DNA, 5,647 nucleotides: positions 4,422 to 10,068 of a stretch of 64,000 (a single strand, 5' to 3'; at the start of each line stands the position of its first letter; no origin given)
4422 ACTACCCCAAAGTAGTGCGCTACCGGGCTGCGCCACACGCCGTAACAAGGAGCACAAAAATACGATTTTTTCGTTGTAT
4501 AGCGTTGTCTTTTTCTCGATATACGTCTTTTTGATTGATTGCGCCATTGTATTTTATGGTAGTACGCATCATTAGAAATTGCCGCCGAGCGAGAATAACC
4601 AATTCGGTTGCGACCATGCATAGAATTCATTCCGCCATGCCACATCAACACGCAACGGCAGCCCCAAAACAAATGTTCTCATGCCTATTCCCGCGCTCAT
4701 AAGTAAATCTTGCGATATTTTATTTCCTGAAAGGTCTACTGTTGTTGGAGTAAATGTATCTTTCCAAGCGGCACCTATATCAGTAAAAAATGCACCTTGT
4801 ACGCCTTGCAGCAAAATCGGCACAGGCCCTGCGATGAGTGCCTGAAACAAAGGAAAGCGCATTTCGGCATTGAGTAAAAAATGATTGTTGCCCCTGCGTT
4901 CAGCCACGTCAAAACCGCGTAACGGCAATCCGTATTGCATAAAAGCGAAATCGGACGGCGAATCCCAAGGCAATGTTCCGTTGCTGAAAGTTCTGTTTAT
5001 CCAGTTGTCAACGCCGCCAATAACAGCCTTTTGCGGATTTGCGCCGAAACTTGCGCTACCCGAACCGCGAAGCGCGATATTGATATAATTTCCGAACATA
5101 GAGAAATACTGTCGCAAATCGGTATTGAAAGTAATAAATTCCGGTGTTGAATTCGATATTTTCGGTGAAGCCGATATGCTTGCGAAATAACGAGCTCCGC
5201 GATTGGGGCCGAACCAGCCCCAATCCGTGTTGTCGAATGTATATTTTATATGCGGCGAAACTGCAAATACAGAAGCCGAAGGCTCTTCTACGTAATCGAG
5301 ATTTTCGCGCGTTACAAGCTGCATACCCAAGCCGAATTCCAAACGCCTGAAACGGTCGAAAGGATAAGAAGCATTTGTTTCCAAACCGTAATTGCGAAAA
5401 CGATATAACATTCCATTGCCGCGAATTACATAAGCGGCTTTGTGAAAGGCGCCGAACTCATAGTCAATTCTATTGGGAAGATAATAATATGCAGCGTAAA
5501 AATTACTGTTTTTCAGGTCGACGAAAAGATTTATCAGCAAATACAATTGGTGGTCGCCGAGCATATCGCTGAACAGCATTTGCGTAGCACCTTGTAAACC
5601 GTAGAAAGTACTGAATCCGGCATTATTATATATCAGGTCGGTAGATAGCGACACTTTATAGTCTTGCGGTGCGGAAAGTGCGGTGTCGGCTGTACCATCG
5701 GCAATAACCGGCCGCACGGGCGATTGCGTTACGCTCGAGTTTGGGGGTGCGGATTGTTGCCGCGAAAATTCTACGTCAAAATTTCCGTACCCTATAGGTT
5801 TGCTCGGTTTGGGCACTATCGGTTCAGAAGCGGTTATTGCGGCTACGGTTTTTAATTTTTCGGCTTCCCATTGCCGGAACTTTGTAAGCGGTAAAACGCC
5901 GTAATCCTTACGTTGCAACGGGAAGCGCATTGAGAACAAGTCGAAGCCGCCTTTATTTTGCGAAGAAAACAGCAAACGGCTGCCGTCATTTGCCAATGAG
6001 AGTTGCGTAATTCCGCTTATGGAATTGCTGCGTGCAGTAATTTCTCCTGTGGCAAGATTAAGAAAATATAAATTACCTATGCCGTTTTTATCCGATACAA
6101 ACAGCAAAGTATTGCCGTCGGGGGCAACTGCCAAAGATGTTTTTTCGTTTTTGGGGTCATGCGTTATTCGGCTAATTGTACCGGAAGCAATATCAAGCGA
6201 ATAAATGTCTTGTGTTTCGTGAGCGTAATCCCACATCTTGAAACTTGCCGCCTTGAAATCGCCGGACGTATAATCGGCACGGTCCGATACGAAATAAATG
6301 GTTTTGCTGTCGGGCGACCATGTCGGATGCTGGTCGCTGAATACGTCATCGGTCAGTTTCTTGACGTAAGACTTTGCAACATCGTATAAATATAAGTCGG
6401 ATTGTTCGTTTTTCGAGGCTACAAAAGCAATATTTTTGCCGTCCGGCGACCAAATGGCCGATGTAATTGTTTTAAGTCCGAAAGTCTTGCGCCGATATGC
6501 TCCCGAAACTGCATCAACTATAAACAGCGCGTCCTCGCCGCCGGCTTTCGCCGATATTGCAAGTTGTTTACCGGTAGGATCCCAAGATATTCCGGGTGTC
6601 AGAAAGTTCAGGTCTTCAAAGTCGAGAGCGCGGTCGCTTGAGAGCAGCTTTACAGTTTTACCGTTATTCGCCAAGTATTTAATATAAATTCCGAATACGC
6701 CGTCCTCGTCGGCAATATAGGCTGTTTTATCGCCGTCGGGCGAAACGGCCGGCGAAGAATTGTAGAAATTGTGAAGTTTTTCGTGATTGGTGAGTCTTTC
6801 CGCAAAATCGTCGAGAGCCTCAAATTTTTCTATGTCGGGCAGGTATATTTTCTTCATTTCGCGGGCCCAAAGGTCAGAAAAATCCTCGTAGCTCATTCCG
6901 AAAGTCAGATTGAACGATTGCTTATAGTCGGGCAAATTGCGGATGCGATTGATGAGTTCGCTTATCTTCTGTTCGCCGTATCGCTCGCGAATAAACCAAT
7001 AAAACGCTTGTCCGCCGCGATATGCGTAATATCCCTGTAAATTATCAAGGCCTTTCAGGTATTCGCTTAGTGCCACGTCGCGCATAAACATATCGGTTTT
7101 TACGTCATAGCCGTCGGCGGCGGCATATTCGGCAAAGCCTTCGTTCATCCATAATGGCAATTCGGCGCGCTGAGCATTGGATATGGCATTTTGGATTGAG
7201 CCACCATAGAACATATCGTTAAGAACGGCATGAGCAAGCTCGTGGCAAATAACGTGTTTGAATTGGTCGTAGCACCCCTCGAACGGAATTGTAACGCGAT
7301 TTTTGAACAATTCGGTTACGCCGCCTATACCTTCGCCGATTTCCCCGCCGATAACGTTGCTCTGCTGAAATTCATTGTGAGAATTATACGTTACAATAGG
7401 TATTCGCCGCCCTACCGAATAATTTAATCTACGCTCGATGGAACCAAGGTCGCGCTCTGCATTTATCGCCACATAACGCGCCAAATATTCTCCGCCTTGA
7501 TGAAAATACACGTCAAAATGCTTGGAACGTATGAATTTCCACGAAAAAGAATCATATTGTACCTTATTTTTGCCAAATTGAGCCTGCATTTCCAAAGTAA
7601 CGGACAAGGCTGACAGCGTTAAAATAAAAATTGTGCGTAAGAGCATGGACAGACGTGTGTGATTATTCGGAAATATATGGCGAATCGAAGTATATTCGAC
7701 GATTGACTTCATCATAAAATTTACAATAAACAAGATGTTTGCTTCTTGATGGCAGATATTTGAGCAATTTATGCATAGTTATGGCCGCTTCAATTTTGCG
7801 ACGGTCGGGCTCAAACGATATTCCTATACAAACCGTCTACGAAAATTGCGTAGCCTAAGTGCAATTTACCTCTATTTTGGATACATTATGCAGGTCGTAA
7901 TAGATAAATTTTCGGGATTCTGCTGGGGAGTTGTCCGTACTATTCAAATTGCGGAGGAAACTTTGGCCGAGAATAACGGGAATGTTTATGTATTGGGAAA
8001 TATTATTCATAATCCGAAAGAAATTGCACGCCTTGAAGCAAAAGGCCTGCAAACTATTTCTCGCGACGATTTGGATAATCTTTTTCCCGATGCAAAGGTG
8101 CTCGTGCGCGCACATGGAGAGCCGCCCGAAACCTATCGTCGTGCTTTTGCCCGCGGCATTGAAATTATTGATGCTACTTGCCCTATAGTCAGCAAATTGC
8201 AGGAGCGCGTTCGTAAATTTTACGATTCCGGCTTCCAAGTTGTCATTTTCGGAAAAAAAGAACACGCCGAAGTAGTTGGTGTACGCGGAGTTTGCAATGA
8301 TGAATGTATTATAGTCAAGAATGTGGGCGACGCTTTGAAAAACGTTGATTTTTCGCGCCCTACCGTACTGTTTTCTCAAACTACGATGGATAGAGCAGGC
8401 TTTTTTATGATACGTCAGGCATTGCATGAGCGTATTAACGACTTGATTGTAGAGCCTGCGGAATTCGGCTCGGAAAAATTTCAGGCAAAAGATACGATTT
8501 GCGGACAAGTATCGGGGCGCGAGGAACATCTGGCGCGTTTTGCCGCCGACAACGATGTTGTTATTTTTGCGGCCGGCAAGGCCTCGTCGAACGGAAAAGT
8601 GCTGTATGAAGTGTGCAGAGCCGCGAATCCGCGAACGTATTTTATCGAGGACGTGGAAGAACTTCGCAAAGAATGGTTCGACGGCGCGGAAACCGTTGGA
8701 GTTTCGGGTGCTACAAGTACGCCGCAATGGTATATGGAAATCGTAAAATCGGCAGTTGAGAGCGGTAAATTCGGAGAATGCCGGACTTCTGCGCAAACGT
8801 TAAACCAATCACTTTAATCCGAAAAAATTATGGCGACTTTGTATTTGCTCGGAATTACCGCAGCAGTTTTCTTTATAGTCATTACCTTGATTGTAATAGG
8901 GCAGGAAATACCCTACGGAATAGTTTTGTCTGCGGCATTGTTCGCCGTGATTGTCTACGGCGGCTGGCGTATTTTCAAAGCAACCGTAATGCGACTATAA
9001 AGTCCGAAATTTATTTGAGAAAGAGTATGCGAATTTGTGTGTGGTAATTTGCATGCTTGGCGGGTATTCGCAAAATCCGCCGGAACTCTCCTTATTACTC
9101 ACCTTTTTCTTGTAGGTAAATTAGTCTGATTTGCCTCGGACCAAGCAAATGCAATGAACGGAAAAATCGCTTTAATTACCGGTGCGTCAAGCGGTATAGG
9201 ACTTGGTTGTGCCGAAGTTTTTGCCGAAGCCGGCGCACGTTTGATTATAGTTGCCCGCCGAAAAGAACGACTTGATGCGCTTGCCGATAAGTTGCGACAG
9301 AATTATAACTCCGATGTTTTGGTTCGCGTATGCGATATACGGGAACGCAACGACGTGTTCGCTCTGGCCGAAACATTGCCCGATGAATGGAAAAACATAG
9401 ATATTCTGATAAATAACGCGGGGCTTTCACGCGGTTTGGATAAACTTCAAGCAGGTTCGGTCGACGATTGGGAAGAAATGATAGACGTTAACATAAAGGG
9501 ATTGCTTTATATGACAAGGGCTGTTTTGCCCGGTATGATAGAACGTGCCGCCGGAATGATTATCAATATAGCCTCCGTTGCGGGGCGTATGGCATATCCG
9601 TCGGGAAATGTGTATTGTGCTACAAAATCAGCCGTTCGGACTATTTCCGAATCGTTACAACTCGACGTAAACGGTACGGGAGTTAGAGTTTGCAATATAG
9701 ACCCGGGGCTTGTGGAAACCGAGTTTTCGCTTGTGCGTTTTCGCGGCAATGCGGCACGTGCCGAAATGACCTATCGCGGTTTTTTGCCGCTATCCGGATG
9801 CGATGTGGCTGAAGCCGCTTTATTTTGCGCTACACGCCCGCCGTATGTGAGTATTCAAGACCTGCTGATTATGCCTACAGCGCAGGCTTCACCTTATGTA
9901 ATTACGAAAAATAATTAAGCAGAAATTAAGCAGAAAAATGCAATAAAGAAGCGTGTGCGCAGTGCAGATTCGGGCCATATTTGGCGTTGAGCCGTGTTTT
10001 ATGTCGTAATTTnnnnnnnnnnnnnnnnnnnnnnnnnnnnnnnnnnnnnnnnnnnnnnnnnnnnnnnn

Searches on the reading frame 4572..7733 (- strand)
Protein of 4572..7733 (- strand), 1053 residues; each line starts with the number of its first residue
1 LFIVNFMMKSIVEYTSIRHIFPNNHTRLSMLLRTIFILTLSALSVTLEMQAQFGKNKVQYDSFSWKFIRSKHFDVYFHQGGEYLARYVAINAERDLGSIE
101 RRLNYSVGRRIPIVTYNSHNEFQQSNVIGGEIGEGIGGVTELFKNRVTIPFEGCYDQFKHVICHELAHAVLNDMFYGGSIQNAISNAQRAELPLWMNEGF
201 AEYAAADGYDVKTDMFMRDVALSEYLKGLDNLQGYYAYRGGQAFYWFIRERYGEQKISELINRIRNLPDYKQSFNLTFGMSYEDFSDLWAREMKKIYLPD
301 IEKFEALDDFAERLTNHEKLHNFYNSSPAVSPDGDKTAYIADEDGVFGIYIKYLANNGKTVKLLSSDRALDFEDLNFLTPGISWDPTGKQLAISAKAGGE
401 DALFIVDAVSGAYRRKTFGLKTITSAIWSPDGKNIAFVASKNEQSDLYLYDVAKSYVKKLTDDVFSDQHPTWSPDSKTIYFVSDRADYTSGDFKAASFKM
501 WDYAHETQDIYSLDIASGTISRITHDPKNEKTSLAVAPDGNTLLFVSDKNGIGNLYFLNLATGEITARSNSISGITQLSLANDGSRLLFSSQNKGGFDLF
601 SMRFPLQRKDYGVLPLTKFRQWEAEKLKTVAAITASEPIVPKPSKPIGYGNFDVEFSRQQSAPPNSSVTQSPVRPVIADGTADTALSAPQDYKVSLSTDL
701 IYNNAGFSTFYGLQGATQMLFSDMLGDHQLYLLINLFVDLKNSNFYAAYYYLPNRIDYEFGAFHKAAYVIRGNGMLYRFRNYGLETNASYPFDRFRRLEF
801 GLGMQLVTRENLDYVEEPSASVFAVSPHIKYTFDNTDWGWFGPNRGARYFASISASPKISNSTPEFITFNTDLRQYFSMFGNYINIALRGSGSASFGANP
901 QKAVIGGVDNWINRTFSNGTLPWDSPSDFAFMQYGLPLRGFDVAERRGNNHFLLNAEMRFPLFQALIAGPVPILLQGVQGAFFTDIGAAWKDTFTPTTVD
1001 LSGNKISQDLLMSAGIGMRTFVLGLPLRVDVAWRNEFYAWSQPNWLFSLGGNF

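Call 53: search_protein_families(library=pfam, proteins=[window:4572-7733:-], max_evalue=0.00001)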
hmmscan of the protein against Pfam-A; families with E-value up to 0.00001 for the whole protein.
window:4572-7733:- (1053 aa): 4 families
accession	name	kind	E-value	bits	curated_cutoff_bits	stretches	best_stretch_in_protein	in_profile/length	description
PF07676.18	PD40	-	4.8e-29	100.1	20.9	1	464-492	8-33/38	WD40-like Beta Propeller Repeat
PF00930.27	DPPIV_N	-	1e-09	38.1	22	0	402-463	24-81/354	Dipeptidyl peptidase IV (DPP IV) N-terminal region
PF25174.1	Beta-prop_THOC3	-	1.5e-09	37.7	305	0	382-529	52-183/272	THOC3 beta-propeller domain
PF13485.12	Peptidase_MA_2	-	1.9e-08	34.8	32.4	1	111-292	21-198/201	Peptidase MA superfamily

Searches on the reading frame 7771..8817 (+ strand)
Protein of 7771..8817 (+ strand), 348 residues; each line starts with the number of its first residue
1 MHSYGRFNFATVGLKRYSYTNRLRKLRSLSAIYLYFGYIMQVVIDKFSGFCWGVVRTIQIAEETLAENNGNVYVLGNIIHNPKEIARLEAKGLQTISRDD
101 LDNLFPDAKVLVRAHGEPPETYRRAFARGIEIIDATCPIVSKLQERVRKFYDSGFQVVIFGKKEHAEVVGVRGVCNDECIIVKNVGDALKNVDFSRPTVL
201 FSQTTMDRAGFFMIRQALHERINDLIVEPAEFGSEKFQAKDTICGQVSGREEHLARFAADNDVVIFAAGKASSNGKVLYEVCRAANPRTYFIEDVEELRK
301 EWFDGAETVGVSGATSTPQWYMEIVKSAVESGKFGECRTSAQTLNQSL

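Call 53: search_protein_families(library=pfam, proteins=[window:7771-8817:+], max_evalue=0.00001)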
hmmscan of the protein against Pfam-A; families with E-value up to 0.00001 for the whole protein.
window:7771-8817:+ (348 aa): 1 family
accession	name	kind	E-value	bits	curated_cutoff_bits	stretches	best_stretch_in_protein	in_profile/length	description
PF02401.23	LYTB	-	5e-81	272.4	24.5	1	42-329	1-266/267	LytB protein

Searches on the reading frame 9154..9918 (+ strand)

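Call 53: search_protein_families(library=pfam, proteins=[window:9154-9918:+], max_evalue=0.00001)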
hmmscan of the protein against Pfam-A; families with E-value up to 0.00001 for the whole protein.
window:9154-9918:+ (254 aa): 4 families
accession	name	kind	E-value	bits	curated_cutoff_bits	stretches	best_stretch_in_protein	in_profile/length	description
PF00106.31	adh_short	-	1.6e-57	194.6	26.6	1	4-191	1-186/195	short chain dehydrogenase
PF13561.12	adh_short_C2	-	3.8e-40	138.4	27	1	10-224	1-215/236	Enoyl-(Acyl carrier protein) reductase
PF08659.16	KR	-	2.4e-14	54.1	22.6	1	7-167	4-162/180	KR domain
PF23441.1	SDR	-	5.3e-06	26.5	27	1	6-192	10-199/258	SDR-like rossmann domain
